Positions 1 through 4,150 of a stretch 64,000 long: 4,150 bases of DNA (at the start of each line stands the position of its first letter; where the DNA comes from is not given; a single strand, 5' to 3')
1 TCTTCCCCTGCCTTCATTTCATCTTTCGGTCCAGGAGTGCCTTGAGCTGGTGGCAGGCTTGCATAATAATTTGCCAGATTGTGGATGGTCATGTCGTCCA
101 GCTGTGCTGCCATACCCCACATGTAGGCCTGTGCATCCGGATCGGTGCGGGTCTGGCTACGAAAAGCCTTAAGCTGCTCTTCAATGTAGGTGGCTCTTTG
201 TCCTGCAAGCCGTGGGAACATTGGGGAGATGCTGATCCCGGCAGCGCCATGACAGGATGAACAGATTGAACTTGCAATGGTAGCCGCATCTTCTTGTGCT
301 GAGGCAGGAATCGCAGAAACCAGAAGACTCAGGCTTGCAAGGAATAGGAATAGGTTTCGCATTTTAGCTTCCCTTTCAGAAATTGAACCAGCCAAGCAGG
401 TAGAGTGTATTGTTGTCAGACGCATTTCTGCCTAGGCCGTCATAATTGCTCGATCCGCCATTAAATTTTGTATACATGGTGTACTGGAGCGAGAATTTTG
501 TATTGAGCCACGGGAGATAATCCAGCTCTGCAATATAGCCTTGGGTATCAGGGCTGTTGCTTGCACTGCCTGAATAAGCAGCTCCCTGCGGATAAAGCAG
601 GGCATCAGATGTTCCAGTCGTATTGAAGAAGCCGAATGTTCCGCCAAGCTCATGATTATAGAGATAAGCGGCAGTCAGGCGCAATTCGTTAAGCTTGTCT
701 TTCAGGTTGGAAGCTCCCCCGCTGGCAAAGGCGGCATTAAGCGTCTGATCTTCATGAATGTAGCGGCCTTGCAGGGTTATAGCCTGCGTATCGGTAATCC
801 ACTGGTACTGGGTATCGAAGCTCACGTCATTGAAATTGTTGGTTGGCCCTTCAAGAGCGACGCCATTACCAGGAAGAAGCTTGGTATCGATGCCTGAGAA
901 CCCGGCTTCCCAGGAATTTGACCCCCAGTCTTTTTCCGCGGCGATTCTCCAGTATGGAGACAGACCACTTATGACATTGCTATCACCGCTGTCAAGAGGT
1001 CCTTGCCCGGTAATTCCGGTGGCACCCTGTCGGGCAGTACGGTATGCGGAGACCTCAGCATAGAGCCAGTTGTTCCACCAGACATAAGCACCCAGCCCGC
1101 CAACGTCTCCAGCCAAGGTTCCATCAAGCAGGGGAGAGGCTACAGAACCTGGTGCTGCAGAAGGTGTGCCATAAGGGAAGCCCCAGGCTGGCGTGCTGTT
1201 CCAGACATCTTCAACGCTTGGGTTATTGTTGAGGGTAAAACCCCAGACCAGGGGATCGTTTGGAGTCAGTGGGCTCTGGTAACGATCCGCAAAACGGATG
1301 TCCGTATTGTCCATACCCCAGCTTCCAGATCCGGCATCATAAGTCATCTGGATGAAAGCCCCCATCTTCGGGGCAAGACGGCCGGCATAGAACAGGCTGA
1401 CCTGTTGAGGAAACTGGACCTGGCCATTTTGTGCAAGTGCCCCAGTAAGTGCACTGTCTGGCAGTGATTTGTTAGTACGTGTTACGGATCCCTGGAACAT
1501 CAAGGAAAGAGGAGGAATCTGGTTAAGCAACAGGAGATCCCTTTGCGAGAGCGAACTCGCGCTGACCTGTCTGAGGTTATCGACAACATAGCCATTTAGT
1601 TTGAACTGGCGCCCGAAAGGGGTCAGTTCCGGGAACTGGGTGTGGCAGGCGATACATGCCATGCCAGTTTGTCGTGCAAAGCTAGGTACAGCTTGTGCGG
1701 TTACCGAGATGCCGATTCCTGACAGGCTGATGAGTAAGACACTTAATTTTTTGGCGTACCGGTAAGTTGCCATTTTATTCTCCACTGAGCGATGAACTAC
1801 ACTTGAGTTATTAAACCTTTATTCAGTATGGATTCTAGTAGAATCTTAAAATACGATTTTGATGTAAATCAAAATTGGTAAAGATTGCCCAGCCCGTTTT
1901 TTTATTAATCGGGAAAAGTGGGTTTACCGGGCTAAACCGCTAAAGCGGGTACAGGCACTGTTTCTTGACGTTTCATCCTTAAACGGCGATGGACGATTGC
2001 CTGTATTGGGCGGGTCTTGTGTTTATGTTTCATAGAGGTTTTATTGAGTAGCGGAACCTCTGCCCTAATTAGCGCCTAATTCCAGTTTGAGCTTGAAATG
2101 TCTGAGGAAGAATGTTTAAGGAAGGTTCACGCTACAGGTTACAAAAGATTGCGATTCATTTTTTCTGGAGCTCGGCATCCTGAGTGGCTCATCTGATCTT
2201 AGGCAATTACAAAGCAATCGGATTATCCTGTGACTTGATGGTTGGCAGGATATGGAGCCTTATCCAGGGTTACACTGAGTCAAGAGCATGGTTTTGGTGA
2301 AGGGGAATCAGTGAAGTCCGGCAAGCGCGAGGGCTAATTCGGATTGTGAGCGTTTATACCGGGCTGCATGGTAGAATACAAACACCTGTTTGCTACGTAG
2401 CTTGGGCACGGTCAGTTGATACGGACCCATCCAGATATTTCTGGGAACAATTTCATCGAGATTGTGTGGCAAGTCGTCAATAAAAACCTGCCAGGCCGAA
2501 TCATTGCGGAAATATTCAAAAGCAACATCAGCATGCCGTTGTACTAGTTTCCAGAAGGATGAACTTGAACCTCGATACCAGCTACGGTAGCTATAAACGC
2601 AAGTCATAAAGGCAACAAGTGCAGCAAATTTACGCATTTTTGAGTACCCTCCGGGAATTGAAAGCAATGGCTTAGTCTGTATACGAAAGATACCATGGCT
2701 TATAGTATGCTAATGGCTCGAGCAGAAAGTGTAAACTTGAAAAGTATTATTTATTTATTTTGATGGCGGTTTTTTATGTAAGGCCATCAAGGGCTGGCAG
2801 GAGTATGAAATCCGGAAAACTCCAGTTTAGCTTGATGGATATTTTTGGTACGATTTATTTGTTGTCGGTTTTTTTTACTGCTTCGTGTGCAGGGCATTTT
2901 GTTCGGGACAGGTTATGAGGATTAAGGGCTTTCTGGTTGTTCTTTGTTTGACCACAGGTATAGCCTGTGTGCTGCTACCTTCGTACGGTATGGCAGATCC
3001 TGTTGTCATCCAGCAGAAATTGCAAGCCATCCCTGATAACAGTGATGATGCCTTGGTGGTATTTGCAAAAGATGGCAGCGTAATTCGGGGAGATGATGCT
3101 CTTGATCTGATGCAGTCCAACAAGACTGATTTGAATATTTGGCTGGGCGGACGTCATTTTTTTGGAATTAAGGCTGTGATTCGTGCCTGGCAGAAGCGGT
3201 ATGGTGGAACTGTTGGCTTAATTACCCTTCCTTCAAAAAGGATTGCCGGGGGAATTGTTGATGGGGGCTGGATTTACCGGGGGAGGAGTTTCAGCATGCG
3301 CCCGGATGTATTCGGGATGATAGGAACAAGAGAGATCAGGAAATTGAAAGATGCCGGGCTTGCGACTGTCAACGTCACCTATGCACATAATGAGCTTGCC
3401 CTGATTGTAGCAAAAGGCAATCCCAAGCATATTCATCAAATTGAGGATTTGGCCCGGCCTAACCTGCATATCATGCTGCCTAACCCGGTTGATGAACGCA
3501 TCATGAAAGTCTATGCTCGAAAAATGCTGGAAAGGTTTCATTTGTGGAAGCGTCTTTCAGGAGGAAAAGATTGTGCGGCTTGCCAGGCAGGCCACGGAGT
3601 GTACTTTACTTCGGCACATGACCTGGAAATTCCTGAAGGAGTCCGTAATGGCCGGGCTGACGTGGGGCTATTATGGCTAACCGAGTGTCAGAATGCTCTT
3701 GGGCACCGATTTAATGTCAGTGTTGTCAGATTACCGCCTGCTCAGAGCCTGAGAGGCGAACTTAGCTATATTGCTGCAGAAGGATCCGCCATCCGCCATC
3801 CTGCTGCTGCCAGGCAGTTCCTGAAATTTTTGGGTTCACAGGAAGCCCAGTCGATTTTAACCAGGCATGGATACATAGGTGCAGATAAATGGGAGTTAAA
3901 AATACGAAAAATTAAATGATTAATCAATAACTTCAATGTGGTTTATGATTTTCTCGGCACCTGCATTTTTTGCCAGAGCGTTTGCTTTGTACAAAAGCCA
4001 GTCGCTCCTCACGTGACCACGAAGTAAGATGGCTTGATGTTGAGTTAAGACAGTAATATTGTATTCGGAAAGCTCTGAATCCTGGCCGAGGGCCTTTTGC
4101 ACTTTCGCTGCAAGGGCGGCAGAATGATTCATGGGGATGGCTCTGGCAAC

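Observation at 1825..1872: Perfect FNR-consensus box at class II spacing upstream of the cytochrome operon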

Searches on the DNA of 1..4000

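Call 24: search_rna_families(source=window, start=1, end=4000, threshold=evalue, max_evalue=1)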
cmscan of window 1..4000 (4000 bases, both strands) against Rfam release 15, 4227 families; matches with E-value up to 1: 1.
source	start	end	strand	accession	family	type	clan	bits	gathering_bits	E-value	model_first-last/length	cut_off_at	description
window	360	389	-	RF01315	CRISPR-DR2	Gene; CRISPR;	CL00014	22.4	37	0.87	1-30/30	no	CRISPR RNA direct repeat element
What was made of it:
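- Tried and rejected: Only a sub-threshold chance hit (call 24), so there is no known RNA element in the 535-nt gap.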

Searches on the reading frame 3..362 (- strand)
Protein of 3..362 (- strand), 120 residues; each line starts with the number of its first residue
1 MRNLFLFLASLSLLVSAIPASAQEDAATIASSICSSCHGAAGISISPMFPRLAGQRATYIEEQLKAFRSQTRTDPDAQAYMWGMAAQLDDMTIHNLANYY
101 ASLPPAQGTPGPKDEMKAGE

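Call 9: search_protein_families(library=pfam, proteins=[window:3-362:-], max_evalue=0.01)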
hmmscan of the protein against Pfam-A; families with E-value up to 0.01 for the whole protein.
window:3-362:- (120 aa): 2 families
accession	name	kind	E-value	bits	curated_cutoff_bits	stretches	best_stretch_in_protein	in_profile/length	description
PF00034.26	Cytochrom_C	-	3.2e-07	32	21.3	1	26-103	4-89/90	Cytochrome c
PF13442.11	Cytochrome_CBB3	-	0.0002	22.1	27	1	24-99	4-67/68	Cytochrome C oxidase, cbb3-type, subunit III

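Call 22: search_protein_families(library=ncbifam, proteins=[window:3-362:-], max_evalue=0.01)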
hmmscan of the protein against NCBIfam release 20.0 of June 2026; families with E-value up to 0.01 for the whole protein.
window:3-362:- (120 aa): 3 families
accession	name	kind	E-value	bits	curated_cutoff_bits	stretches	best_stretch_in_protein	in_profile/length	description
NF049874.1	PdsA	exception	1.9e-08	34.4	330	1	10-105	6-107/198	periplasmic diheme shuttle PdsA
TIGR00782.1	ccoP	equivalog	0.00085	18.7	179.95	1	22-105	106-194/285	cytochrome-c oxidase, cbb3-type subunit III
NF050122.1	bc1_QcrC_actin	exception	0.0015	17.9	200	1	27-113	45-127/253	cytochrome bc1 complex diheme cytochrome c subunit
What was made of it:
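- On Cyc2 fused cytochrome-porin: Pfam and NCBIfam have no model for this protein (calls 9, 22).
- Tried and rejected: No model matches (calls 9, 22).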
